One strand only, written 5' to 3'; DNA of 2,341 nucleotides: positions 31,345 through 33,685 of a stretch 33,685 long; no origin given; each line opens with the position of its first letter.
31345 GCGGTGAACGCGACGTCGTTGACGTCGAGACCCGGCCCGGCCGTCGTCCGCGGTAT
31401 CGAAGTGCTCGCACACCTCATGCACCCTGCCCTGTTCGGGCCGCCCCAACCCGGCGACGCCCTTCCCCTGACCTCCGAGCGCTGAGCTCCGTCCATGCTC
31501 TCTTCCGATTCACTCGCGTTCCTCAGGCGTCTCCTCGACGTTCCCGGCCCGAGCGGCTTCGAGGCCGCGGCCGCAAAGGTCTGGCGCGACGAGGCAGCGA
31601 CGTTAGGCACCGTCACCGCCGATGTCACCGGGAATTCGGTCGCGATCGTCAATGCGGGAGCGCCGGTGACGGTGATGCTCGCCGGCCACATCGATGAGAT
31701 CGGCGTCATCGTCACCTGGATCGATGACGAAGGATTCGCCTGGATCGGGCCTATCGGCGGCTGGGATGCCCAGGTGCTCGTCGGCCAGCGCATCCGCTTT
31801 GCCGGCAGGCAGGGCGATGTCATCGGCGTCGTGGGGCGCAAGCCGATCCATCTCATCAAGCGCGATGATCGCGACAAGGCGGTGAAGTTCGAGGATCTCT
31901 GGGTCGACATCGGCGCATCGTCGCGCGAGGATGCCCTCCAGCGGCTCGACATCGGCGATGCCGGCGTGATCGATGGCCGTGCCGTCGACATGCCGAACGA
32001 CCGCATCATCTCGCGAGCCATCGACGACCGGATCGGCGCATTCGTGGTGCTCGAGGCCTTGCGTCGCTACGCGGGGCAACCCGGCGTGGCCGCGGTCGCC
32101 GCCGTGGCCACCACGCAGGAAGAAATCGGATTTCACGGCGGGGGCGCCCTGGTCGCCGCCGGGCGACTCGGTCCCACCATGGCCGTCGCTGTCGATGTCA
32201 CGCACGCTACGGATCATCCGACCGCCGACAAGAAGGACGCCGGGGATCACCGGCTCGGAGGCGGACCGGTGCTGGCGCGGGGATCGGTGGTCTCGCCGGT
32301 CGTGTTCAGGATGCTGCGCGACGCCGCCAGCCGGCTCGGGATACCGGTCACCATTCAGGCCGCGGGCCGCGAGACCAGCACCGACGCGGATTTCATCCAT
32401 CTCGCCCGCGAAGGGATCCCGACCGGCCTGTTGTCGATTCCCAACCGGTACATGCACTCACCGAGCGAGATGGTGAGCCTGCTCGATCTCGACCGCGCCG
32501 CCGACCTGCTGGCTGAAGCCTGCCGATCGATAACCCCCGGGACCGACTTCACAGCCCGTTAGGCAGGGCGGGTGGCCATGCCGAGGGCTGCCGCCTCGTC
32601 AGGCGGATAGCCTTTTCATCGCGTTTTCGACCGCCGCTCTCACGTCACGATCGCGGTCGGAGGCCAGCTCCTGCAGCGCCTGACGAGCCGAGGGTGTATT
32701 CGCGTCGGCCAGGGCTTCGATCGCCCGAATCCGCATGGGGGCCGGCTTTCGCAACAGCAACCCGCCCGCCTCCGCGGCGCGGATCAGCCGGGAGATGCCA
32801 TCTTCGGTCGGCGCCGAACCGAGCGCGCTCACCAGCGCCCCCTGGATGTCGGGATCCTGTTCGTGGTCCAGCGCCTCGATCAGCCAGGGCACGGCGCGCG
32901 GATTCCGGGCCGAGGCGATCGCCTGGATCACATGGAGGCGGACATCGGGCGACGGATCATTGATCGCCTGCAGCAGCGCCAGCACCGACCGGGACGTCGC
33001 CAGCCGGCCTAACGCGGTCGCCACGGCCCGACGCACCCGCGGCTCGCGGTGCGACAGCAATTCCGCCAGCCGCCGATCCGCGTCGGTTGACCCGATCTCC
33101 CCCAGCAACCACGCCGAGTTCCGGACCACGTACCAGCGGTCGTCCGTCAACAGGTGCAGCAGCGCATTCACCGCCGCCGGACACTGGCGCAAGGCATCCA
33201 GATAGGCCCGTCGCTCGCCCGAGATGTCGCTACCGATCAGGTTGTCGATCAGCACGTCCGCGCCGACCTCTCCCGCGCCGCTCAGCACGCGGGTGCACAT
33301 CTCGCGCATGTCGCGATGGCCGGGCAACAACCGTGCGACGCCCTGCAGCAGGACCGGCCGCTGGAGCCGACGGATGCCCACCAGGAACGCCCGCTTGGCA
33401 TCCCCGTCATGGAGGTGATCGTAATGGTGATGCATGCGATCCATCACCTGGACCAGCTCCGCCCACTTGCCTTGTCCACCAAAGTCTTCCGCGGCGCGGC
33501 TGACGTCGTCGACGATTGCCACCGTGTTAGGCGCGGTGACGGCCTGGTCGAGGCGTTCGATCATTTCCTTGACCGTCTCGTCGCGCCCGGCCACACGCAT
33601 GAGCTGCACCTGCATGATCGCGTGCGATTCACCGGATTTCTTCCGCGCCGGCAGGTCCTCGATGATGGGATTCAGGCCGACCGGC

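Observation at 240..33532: Heptamer GTTAGGC is strongly over-represented, strand-skewed and independent of gene orientation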

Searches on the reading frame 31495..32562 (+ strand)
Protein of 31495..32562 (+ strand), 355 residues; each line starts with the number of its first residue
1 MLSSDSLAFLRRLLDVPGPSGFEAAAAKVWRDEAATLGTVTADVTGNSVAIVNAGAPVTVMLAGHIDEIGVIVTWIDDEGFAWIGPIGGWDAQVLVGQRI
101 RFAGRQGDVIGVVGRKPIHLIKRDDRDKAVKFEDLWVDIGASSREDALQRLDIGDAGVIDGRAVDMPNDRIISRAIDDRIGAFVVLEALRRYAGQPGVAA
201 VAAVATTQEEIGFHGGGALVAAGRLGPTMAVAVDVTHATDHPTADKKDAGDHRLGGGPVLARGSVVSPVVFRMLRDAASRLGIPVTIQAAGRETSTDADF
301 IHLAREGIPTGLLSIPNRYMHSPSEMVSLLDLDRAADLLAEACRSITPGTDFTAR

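Call 10: search_protein_families(library=pfam, proteins=[window:31495-32562:+])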
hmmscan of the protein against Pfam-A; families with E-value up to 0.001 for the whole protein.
window:31495-32562:+ (355 aa): 2 families
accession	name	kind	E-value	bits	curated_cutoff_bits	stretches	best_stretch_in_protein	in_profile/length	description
PF05343.19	Peptidase_M42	-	3e-78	263.3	23.2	1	50-338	5-292/292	M42 glutamyl aminopeptidase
PF01546.33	Peptidase_M20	-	5.5e-09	36.7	24.6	1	168-343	25-204/206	Peptidase family M20/M25/M40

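Call 28: find_encoding_contigs(protein=window:31495-32562:+, flank=10000, max_places=6)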
Protein window:31495-32562:+ (355 aa): 9 contigs read that carry it; 6 places shown.
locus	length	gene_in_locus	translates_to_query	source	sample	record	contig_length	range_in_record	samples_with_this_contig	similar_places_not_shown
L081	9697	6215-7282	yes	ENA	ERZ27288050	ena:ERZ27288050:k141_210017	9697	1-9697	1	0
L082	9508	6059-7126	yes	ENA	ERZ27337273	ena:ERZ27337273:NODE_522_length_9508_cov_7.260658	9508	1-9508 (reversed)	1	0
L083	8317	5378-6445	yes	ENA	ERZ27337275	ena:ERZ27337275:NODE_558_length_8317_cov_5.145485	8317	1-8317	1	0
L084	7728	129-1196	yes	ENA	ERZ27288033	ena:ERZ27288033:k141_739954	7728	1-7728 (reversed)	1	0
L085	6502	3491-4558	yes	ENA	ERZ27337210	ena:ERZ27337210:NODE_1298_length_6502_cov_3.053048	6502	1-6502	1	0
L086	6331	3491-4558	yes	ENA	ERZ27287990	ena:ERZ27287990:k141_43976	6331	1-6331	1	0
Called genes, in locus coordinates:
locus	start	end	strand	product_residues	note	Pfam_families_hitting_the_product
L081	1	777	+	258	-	?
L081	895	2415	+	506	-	PF05195:AMP_N, PF00557:Peptidase_M24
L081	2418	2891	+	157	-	PF05163:DinB (weak), PF04978:MST, PF12867:DinB_2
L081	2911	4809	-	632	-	PF17899:Peptidase_M61_N, PF05299:Peptidase_M61, PF13180:PDZ_2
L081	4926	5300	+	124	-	-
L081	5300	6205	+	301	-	PF01497:Peripla_BP_2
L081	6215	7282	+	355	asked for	PF05343:Peptidase_M42, PF01546:Peptidase_M20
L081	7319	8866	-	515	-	PF13513:HEAT_EZ (faint), PF03130:HEAT_PBS (faint), PF00514:Arm (faint), PF02985:HEAT (faint), PF13646:HEAT_2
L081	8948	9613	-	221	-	-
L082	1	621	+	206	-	?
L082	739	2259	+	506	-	PF05195:AMP_N, PF00557:Peptidase_M24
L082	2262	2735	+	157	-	PF05163:DinB (weak), PF04978:MST, PF12867:DinB_2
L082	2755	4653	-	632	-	PF17899:Peptidase_M61_N, PF05299:Peptidase_M61, PF13180:PDZ_2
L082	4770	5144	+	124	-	-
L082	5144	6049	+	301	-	PF01497:Peripla_BP_2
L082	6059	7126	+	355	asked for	PF05343:Peptidase_M42, PF01546:Peptidase_M20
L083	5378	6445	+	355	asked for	PF05343:Peptidase_M42, PF01546:Peptidase_M20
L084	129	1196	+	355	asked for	PF05343:Peptidase_M42, PF01546:Peptidase_M20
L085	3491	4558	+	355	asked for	PF05343:Peptidase_M42, PF01546:Peptidase_M20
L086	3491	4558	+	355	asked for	PF05343:Peptidase_M42, PF01546:Peptidase_M20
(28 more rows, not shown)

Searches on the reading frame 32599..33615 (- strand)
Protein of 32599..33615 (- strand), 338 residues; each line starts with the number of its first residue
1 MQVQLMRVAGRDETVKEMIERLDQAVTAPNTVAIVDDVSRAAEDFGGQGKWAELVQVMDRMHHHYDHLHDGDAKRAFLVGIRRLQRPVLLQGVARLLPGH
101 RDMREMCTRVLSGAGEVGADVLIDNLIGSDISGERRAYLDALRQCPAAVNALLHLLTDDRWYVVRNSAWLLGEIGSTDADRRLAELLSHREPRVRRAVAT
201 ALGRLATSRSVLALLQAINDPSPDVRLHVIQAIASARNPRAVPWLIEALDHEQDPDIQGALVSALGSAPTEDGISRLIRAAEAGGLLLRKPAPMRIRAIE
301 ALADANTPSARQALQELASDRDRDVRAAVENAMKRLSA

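Call 10: search_protein_families(library=pfam, proteins=[window:32599-33615:-])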
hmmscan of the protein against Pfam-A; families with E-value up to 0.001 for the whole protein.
window:32599-33615:- (338 aa): 6 families
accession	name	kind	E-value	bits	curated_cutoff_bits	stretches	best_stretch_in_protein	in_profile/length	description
PF13646.12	HEAT_2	-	1.8e-34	118.3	27.7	4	213-282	3-72/88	HEAT repeats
PF02985.28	HEAT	-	7.7e-16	57.1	23.5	0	183-207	5-29/31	HEAT repeat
PF03130.22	HEAT_PBS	-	1.2e-13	50.5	20.9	0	194-220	1-27/27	PBS lyase HEAT-like repeat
PF00514.29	Arm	-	9.8e-08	32.2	20.6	0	182-206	16-40/41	Armadillo/beta-catenin-like repeat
PF13513.12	HEAT_EZ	-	2e-06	28.6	27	0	192-234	1-53/55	HEAT-like repeat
PF11838.14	ERAP1_C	-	0.00015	21.8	38.2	0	189-281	124-224/318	ERAP1-like C-terminal domain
